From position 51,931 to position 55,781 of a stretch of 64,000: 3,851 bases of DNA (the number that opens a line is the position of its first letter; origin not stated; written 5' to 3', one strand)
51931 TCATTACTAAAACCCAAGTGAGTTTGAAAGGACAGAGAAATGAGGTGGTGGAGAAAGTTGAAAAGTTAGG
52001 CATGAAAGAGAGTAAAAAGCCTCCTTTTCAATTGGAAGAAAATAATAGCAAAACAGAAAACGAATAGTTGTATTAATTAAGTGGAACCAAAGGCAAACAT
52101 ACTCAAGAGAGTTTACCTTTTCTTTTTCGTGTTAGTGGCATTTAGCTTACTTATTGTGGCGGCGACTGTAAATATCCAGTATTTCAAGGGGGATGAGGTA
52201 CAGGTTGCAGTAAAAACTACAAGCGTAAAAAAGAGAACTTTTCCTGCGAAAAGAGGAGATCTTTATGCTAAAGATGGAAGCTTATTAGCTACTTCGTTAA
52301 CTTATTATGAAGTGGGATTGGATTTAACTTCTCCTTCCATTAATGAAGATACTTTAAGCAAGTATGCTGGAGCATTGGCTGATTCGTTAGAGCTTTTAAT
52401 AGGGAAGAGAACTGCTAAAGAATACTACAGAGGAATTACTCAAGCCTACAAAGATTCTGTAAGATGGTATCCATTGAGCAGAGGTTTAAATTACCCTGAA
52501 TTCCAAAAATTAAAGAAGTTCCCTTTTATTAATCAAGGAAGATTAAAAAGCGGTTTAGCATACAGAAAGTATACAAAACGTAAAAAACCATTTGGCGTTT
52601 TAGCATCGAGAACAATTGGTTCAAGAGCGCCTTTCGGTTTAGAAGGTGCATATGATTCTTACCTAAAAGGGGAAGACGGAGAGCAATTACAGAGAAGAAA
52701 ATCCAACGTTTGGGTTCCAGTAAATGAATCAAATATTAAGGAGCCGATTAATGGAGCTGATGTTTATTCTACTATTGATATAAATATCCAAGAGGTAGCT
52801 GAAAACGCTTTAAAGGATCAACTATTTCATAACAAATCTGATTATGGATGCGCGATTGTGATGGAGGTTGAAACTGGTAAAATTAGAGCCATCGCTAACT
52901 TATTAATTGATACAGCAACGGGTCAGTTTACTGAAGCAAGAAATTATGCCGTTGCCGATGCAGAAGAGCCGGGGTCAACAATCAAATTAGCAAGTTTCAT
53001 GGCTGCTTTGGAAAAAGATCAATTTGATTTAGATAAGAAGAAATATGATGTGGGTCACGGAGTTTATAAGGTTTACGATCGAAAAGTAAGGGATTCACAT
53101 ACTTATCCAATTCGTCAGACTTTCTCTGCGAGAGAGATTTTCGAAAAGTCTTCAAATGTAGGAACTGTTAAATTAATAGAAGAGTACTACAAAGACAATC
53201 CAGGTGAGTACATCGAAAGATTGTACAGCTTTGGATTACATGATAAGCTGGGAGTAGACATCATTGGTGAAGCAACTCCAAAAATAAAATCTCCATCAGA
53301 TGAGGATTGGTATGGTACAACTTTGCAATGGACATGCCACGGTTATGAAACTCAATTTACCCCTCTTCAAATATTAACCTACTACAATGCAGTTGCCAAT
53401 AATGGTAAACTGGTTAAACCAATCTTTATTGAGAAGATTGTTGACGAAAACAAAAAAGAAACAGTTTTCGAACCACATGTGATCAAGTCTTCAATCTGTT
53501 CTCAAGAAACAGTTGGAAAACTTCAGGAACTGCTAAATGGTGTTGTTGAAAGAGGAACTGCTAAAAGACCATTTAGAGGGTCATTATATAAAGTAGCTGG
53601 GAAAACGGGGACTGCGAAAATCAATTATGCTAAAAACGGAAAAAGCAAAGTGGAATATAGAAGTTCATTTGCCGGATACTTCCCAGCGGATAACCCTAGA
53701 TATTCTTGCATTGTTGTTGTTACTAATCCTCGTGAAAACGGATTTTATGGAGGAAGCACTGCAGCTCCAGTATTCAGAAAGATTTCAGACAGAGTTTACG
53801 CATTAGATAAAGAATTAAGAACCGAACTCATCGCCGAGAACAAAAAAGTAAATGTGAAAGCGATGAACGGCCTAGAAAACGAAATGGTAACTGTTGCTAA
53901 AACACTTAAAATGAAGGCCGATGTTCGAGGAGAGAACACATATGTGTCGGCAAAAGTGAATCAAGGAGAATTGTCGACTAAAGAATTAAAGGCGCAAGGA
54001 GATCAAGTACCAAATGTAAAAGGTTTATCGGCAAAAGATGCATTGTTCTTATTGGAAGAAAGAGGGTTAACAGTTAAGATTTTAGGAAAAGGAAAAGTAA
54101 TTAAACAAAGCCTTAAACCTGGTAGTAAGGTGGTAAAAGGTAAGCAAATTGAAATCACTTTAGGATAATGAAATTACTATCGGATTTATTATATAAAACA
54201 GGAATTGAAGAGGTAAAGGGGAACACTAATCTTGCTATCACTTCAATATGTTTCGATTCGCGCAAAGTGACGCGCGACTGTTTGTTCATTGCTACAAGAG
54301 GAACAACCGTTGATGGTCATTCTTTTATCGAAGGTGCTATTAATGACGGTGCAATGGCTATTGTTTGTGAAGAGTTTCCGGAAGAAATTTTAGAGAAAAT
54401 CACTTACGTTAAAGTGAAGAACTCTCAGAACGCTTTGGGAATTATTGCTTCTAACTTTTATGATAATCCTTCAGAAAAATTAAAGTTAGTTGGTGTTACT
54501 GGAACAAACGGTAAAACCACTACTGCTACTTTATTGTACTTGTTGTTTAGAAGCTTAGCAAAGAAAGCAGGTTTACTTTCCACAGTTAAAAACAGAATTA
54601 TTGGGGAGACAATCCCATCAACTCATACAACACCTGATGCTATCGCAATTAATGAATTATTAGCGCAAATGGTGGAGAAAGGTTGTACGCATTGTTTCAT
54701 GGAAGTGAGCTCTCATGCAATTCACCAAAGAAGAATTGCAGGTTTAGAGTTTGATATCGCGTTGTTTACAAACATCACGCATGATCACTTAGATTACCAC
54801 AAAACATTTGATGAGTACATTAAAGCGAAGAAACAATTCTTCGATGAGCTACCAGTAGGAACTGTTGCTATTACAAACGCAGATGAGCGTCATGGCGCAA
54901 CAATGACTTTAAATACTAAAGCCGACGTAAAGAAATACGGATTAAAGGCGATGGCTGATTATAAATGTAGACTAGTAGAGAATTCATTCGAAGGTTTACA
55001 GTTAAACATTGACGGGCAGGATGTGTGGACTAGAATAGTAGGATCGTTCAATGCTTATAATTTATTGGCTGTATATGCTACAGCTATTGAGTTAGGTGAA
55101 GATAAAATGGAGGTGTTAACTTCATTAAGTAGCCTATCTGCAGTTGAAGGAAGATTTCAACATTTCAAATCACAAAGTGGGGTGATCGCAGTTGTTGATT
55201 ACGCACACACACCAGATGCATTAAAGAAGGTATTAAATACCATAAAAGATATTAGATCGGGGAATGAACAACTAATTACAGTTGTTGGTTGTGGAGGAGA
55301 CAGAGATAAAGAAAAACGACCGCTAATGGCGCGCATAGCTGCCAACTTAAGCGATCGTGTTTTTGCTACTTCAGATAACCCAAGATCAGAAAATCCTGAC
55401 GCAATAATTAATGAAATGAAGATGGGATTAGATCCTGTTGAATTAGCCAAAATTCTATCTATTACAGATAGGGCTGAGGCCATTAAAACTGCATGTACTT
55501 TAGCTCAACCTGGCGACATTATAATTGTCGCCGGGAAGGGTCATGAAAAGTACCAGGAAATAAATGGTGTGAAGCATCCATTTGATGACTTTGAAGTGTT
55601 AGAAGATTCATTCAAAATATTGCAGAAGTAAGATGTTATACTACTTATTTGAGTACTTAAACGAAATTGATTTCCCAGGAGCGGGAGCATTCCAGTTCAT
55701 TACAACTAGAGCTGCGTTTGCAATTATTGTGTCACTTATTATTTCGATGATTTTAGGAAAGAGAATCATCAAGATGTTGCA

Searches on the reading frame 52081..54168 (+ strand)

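Call 49: search_protein_families(library=pfam, proteins=[window:52081-54168:+], max_evalue=0.00001)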
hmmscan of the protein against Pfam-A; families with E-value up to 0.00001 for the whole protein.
window:52081-54168:+ (695 aa): 3 families
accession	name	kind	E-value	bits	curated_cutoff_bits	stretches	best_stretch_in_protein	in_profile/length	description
PF00905.27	Transpeptidase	-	6.2e-53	180.4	22.1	1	256-569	1-298/299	Penicillin binding protein transpeptidase domain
PF03793.24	PASTA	-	2.9e-14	53.2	23.2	1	642-694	2-62/64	PASTA domain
PF03717.20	PBP_dimer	-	4.4e-10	40.7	24.4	1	55-181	3-122/180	Penicillin-binding Protein dimerisation domain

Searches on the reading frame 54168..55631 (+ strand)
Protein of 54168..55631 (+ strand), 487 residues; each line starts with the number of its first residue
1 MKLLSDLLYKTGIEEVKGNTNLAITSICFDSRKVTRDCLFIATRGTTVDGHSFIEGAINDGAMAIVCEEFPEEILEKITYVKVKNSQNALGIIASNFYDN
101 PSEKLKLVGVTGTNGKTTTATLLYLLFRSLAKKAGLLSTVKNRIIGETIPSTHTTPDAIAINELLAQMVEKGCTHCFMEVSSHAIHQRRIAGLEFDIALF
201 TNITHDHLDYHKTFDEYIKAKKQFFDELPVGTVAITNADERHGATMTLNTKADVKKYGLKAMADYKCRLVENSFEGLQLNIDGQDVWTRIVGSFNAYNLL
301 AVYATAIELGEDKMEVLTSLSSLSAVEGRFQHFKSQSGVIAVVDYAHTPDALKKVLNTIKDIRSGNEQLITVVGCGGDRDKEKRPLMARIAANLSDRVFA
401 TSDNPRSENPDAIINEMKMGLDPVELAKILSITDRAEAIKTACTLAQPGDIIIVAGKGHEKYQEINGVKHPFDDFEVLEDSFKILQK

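Call 49: search_protein_families(library=pfam, proteins=[window:54168-55631:+], max_evalue=0.00001)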
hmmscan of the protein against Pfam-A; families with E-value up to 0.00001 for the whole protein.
window:54168-55631:+ (487 aa): 3 families
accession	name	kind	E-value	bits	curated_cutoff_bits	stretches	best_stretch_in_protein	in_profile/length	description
PF08245.18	Mur_ligase_M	-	3.6e-51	174.4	24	1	110-305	1-199/200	Mur ligase middle domain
PF02875.26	Mur_ligase_C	-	1e-33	117.3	28.4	1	328-458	1-127/127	Mur ligase, glutamate ligase domain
PF01225.30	Mur_ligase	-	8.8e-11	42.5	21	1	24-98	2-95/95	Mur ligase family, catalytic domain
